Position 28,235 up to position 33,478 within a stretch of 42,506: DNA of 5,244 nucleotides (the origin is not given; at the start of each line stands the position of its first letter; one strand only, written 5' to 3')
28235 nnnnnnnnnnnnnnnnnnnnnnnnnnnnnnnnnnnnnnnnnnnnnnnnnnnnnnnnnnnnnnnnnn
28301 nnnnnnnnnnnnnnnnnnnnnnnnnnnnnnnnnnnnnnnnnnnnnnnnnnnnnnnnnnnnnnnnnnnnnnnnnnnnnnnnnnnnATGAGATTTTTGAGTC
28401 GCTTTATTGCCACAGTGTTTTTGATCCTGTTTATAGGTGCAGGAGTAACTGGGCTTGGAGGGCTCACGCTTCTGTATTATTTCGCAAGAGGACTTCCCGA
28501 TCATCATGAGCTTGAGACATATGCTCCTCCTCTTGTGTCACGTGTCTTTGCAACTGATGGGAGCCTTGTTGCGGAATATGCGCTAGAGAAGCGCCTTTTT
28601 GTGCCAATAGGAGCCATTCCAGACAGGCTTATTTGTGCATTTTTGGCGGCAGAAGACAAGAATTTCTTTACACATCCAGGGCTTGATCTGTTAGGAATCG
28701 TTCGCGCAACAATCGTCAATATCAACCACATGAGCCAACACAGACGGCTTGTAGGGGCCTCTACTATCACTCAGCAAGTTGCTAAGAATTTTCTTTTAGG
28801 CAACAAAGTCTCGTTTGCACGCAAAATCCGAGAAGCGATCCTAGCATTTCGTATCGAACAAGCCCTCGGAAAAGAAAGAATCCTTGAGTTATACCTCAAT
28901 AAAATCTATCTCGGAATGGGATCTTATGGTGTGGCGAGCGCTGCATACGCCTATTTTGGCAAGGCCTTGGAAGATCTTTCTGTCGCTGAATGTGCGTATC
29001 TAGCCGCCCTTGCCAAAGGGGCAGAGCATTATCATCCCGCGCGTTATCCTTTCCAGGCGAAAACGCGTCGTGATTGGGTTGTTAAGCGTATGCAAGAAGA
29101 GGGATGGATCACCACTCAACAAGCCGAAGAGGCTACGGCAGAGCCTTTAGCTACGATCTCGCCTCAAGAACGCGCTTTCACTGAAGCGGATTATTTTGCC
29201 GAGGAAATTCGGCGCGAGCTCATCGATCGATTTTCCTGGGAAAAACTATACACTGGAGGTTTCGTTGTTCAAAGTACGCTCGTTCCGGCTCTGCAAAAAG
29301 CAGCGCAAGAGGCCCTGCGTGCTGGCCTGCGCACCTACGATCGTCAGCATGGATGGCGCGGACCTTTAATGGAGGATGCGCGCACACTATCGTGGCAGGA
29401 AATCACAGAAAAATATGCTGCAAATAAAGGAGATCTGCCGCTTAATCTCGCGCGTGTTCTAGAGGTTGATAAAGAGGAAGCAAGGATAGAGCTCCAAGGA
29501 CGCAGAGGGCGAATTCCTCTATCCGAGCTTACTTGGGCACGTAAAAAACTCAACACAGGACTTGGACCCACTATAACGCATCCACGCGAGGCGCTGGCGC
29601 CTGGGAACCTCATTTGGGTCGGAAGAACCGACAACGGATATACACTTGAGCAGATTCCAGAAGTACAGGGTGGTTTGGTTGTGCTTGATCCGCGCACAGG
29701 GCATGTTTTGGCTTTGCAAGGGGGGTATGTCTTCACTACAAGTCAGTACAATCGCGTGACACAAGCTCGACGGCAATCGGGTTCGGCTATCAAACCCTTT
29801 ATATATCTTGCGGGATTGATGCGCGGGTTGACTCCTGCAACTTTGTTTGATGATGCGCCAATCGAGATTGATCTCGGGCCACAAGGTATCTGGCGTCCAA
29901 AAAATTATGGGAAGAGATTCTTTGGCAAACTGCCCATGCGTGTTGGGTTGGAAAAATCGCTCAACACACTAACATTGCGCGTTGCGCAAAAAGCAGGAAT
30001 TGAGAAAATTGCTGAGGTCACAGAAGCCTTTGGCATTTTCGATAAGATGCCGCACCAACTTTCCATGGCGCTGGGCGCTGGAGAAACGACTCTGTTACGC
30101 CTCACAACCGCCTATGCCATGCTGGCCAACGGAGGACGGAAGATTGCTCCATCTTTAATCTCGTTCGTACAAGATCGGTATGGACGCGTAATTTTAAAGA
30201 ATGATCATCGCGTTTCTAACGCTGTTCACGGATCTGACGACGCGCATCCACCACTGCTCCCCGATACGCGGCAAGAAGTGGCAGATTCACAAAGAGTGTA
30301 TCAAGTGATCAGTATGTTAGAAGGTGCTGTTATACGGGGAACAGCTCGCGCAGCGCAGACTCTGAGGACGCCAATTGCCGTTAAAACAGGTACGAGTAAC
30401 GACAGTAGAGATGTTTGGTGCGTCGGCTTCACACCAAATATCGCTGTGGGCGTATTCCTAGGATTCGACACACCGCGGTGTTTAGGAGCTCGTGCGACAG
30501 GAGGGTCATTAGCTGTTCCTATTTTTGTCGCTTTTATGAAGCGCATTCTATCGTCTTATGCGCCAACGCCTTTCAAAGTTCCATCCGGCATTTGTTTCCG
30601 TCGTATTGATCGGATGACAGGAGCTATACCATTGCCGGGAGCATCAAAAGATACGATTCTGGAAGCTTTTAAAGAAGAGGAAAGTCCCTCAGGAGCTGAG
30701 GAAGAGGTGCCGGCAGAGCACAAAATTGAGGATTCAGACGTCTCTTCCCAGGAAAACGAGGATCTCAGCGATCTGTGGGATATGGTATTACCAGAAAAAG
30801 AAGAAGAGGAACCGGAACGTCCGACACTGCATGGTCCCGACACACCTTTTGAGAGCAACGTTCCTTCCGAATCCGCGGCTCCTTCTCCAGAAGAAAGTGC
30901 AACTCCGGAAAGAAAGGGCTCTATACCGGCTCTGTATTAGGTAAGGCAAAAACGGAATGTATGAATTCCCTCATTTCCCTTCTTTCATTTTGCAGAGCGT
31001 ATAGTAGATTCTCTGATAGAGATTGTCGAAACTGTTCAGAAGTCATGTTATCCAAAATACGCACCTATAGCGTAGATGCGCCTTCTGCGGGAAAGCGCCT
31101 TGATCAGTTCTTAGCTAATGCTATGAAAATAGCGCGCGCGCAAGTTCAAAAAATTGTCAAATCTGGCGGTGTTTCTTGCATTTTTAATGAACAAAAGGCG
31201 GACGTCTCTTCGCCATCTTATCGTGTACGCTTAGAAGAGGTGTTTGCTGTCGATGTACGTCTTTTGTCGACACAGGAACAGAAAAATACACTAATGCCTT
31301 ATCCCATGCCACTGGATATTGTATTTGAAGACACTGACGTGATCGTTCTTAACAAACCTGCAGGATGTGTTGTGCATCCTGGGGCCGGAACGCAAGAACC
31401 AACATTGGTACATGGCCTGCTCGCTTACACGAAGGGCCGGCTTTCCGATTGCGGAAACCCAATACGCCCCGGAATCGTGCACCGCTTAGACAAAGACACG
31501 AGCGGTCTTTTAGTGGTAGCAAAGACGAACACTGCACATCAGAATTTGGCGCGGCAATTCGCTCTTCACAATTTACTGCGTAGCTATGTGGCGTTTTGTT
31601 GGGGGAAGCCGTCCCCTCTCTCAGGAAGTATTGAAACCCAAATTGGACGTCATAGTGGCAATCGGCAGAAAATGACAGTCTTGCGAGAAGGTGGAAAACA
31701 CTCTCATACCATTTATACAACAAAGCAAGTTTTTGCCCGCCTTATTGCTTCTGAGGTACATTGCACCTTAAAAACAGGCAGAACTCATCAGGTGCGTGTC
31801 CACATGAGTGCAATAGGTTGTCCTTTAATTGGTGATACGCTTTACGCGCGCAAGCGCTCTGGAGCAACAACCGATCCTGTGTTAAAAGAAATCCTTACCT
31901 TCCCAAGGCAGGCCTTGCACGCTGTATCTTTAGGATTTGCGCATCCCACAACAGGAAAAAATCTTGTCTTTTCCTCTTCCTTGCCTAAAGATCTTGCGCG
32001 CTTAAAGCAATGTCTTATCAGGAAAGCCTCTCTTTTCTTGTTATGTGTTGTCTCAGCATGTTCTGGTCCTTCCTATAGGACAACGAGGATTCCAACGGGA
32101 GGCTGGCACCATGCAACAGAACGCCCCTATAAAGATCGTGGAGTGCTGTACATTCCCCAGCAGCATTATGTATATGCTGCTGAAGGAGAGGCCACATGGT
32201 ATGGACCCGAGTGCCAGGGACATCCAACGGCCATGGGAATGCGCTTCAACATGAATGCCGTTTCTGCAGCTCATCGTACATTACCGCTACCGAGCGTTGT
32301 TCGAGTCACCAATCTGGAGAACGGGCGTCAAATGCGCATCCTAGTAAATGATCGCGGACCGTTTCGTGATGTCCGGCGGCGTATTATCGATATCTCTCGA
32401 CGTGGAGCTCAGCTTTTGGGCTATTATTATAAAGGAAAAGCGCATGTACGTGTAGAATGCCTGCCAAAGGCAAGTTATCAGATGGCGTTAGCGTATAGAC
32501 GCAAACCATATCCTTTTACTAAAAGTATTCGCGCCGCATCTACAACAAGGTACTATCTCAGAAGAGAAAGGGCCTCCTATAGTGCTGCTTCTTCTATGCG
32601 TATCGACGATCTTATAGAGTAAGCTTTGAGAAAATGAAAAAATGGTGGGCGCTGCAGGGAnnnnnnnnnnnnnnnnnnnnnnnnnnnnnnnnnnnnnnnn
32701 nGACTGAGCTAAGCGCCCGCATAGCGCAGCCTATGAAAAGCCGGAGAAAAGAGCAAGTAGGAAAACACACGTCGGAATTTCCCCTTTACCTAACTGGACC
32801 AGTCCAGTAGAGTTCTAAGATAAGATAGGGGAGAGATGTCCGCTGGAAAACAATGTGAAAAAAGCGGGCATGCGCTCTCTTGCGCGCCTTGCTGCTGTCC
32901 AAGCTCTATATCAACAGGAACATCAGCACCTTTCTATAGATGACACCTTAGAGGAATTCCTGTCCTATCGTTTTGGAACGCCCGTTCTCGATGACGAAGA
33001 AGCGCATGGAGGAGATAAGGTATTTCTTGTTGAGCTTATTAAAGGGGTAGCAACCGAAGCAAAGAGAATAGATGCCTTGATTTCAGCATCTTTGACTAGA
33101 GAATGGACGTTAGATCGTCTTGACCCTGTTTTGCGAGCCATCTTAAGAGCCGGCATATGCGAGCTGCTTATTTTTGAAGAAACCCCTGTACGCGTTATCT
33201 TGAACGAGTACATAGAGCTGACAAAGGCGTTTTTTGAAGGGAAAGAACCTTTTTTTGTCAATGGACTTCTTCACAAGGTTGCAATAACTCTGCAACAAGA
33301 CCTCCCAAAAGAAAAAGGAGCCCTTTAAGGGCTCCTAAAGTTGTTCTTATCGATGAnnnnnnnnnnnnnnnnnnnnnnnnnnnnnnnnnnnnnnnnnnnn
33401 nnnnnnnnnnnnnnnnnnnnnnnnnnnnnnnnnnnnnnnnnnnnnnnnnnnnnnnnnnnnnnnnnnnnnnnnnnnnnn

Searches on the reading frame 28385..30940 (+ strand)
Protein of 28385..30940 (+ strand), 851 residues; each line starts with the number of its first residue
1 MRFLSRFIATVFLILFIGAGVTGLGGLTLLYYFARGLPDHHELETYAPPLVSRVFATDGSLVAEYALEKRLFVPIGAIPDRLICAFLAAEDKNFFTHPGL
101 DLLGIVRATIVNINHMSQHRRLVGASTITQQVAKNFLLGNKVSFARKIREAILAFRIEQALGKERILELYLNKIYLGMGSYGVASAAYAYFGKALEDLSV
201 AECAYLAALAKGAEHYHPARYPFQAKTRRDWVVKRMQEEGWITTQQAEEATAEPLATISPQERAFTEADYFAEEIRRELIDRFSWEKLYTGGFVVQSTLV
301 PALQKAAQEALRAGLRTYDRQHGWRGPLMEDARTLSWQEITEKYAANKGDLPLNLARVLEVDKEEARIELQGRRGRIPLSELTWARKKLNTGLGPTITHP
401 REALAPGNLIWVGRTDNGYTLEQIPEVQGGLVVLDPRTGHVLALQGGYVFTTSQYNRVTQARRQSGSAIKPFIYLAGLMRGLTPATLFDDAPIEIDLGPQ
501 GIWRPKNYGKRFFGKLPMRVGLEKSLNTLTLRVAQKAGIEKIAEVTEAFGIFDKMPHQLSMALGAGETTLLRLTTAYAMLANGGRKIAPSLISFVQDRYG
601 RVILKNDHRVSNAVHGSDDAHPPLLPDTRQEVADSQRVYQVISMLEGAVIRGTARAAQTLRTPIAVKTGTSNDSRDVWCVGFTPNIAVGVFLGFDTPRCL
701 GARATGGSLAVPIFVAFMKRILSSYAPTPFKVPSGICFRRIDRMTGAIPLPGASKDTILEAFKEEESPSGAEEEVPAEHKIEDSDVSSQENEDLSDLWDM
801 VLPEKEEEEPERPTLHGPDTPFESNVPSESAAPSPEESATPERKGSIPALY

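Call 11: search_protein_families(library=ncbifam, proteins=[window:28385-30940:+], max_evalue=0.00001)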
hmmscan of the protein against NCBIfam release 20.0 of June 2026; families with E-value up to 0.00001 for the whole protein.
window:28385-30940:+ (851 aa): 14 families
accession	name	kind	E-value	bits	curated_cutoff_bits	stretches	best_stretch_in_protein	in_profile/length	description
TIGR02074.1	PBP_1a_fam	subfamily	6.8e-169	563.1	508.75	1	69-722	1-533/535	PBP1A family penicillin-binding protein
NF008643.0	PRK11636.1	equivalog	1.1e-141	473.9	1263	2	11-611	6-611/850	peptidoglycan glycosyltransferase/peptidoglycan DD-transpeptidase MrcA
NF051885.1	tranpepglycosPbpC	equivalog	8.7e-119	397.9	900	2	428-731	325-603/632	multimodular transpeptidase-transglycosylase PbpC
TIGR02071.1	PBP_1b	equivalog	1.5e-101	340.7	717.75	2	67-321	144-398/729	penicillin-binding protein 1B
TIGR02073.1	PBP_1c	equivalog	5.3e-92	309.6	494.2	2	428-732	274-551/728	penicillin-binding protein 1C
NF007061.0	PRK09506.1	equivalog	3.2e-77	260.1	1120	2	67-321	208-462/825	bifunctional glycosyl transferase/transpeptidase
NF011423.0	PRK14850.1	equivalog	2.2e-71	241.3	1275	2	68-321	155-408/764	penicillin-binding protein 1b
NF038276.1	strep_PBP2A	exception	3.8e-60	203.9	1100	2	2-253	32-272/716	penicillin-binding protein PBP2A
NF038272.1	strep_PBP1A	exception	2e-55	188.3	1075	2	6-305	9-306/658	penicillin-binding protein PBP1A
NF008414.0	PRK11240.1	equivalog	2e-46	158.5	1121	2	56-261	47-251/774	peptidoglycan glycosyltransferase PbpC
NF038274.1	strep_PBP1B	exception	2.5e-42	145.1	1225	2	10-231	21-245/745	penicillin-binding protein PBP1B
TIGR02070.1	mono_pep_trsgly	equivalog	7.8e-37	126.9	182.65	1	71-238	56-220/224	monofunctional biosynthetic peptidoglycan transglycosylase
NF010008.0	PRK13481.1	equivalog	2.5e-32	112.3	270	1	68-252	78-265/269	glycosyltransferase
TIGR03423.1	pbp2_mrdA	equivalog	2.6e-20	72.5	455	2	454-555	296-394/593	penicillin-binding protein 2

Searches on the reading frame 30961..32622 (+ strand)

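Call 11: search_protein_families(library=ncbifam, proteins=[window:30961-32622:+], max_evalue=0.00001)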
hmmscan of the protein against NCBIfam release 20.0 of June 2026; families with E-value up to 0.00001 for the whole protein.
window:30961-32622:+ (553 aa): 9 families
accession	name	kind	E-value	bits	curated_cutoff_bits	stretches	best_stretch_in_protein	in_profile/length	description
TIGR00005.1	rluA_subfam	subfamily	1.4e-77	260.9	192.7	1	43-351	4-296/298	RluA family pseudouridine synthase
NF008385.0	PRK11180.1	equivalog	4.6e-64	216.8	351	1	36-352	9-312/325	23S rRNA pseudouridine(1911/1915/1917) synthase RluD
NF008249.0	PRK11025.1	equivalog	3.7e-34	118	378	1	32-352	7-313/317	23S rRNA pseudouridine(955/2504/2580) synthase RluC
NF007543.0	PRK10158.1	equivalog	1.2e-30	106.8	286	1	117-339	13-215/219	bifunctional tRNA pseudouridine(32) synthase/23S rRNA pseudouridine(746) synthase RluA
TIGR00413.1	rlpA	subfamily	6.9e-28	98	82.15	1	409-505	1-95/208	septal ring lytic transglycosylase RlpA family protein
NF007953.1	PRK10672.1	equivalog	8.5e-26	91.3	201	1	384-493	54-162/362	endolytic peptidoglycan transglycosylase RlpA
NF047735.1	MPL36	exception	1.9e-25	90.1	430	1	407-504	92-187/305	RlpA family plasminogen-binding lipoprotein MPL36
TIGR01621.1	RluA-like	hypoth_equivalog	9.3e-23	80.6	222.3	1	118-297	2-167/217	TIGR01621 family pseudouridine synthase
NF008321.0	PRK11112.1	equivalog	9.7e-22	77.5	328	2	265-344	151-226/257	tRNA pseudouridine(65) synthase TruC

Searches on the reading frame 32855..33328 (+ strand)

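Call 11: search_protein_families(library=ncbifam, proteins=[window:32855-33328:+], max_evalue=0.00001)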
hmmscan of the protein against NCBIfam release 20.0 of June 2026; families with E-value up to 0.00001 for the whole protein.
window:32855-33328:+ (157 aa): 4 families
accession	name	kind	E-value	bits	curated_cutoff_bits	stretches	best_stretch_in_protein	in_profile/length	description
TIGR01951.1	nusB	equivalog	2.8e-36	124.7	88.35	1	7-143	2-128/131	transcription antitermination factor NusB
NF001223.0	PRK00202.1-1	equivalog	3.9e-23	82.1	131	1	11-142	13-140/146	transcription antitermination factor NusB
NF011494.0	PRK14902.1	equivalog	2e-10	40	319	1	44-150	30-133/444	16S rRNA (cytosine(967)-C(5))-methyltransferase RsmB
NF011493.0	PRK14901.1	equivalog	1e-06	27.9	540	1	44-147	29-130/447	16S rRNA (cytosine(967)-C(5))-methyltransferase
